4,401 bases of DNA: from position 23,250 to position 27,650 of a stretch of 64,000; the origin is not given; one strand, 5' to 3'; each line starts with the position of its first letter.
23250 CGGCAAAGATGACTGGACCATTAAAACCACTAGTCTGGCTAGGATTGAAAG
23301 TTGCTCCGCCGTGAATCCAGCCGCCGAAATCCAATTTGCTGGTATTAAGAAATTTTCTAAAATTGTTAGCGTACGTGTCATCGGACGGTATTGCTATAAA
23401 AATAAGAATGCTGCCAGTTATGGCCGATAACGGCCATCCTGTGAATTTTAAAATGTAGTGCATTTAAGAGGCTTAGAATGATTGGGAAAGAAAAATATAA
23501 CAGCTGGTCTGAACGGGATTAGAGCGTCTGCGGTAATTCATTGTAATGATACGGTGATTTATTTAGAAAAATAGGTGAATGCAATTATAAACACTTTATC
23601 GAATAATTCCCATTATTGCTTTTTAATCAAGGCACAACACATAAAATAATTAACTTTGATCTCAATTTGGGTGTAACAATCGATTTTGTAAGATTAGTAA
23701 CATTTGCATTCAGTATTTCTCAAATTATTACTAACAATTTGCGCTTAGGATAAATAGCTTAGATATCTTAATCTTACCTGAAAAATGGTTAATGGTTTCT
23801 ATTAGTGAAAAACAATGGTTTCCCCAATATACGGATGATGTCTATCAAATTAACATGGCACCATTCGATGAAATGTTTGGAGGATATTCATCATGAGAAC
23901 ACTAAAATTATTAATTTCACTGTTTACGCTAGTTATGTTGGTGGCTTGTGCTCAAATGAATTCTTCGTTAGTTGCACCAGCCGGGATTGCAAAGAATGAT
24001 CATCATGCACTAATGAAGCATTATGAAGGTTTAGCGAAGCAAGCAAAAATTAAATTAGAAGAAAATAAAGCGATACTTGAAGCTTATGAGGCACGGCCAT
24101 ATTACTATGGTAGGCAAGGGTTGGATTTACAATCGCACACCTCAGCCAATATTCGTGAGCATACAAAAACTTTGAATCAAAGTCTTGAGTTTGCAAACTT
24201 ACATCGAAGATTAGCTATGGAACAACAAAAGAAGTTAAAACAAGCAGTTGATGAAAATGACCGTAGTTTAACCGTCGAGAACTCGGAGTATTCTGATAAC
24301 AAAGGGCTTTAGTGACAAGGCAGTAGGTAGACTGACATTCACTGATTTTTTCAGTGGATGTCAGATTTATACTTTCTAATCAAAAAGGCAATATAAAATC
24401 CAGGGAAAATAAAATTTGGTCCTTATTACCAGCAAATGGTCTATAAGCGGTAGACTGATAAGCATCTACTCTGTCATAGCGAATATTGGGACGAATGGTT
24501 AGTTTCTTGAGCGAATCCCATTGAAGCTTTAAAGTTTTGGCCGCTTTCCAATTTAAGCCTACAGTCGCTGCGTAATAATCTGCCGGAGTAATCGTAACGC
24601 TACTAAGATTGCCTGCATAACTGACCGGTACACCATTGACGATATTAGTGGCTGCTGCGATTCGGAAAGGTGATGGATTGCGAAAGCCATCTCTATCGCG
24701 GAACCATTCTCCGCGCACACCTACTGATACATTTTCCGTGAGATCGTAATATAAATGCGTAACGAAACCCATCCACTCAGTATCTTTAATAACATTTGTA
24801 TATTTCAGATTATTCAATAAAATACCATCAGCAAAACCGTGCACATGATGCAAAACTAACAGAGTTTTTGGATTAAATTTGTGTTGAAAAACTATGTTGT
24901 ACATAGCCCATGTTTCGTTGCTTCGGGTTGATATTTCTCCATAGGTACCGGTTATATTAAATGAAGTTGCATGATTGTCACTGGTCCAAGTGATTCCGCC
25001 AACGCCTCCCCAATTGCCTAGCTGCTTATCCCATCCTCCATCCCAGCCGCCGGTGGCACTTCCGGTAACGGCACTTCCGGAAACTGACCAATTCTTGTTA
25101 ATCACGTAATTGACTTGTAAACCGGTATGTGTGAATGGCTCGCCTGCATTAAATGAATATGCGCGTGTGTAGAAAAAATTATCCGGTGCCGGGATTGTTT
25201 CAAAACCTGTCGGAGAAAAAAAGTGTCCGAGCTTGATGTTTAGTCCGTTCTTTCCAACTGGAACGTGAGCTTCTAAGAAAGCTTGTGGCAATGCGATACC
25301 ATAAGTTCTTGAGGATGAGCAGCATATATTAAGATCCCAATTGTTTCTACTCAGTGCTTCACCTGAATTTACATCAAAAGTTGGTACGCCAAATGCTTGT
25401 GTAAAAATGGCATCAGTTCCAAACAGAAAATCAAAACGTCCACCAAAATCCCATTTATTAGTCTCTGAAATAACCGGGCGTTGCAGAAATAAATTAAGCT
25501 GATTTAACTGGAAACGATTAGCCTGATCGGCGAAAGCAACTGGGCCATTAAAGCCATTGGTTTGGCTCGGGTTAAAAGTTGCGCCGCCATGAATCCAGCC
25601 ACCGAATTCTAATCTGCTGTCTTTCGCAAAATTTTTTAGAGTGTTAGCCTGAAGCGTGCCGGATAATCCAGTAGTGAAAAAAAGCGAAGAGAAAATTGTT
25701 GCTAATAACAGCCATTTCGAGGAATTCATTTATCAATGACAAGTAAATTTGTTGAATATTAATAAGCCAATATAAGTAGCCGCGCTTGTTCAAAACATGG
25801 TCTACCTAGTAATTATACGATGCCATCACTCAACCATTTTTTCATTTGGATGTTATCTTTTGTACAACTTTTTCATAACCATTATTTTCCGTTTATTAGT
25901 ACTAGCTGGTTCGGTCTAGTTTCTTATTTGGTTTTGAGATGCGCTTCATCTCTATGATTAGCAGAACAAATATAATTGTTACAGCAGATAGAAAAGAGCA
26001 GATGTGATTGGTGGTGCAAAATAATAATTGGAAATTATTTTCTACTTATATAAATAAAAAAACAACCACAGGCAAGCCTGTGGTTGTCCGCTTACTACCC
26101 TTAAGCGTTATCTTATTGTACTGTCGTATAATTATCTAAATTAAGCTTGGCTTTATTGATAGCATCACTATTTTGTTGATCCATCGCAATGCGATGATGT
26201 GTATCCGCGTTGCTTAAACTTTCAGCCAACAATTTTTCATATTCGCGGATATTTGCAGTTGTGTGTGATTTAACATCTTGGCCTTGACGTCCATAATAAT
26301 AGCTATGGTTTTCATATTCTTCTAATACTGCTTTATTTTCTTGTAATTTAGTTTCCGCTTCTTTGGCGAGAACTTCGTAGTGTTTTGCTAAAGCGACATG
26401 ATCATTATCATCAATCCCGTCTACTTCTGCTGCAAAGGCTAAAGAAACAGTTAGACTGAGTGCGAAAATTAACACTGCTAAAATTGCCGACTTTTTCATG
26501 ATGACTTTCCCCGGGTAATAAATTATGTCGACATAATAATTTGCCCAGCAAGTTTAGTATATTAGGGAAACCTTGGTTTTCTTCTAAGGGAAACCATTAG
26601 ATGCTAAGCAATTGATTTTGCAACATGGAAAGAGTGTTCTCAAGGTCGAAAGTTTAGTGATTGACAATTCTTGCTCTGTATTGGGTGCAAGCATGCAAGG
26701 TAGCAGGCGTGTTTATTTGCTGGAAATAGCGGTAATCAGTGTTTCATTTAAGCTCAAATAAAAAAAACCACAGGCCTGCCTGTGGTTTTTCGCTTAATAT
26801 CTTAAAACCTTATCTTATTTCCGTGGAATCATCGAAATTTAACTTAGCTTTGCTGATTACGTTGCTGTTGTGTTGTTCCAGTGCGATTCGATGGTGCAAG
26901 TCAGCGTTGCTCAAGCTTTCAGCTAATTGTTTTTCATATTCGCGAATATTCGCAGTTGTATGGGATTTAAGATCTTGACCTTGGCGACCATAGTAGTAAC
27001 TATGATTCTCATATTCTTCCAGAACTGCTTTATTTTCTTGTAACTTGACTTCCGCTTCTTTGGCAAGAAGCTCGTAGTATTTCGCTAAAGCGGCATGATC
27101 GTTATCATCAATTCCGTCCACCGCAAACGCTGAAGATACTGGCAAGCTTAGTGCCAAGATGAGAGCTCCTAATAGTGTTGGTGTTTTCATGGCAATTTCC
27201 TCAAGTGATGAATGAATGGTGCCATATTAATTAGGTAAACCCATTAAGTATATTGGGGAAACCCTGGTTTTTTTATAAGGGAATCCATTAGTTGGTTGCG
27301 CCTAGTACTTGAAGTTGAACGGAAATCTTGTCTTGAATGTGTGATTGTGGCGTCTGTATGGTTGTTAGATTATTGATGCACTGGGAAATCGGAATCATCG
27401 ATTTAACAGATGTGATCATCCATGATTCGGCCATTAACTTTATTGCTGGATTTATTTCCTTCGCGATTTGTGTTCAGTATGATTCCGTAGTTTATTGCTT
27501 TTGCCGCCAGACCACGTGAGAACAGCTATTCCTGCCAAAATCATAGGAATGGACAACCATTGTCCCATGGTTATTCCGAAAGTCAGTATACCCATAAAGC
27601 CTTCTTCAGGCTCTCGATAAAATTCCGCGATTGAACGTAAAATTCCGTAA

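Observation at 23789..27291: Shared 44-bp cis-module upstream of all three small-protein genes, including the divergent lipoprotein copy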

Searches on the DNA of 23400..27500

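Call 41: search_rna_families(source=window, start=23400, end=27500, threshold=evalue, max_evalue=1)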
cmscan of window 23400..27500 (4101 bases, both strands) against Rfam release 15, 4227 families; matches with E-value up to 1: 2.
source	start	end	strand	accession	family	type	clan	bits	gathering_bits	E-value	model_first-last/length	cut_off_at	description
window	26033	26096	-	RF02351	psRNA14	Gene; sRNA;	-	28.3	60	0.083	1-84/84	no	Proteobacteria sRNA psRNA14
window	26699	26799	+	RF01772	rnk_pseudo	Cis-reg; leader;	-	24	55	0.62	1-108/108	no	Pseudomonas rnk leader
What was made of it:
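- On Cis-regulatory RNA (leader or riboswitch): Nothing in Rfam 15 matches the module or leader at E <= 1 (call 41).
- There is no Rfam match (call 41).
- Tried and rejected: No Rfam match (call 41).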
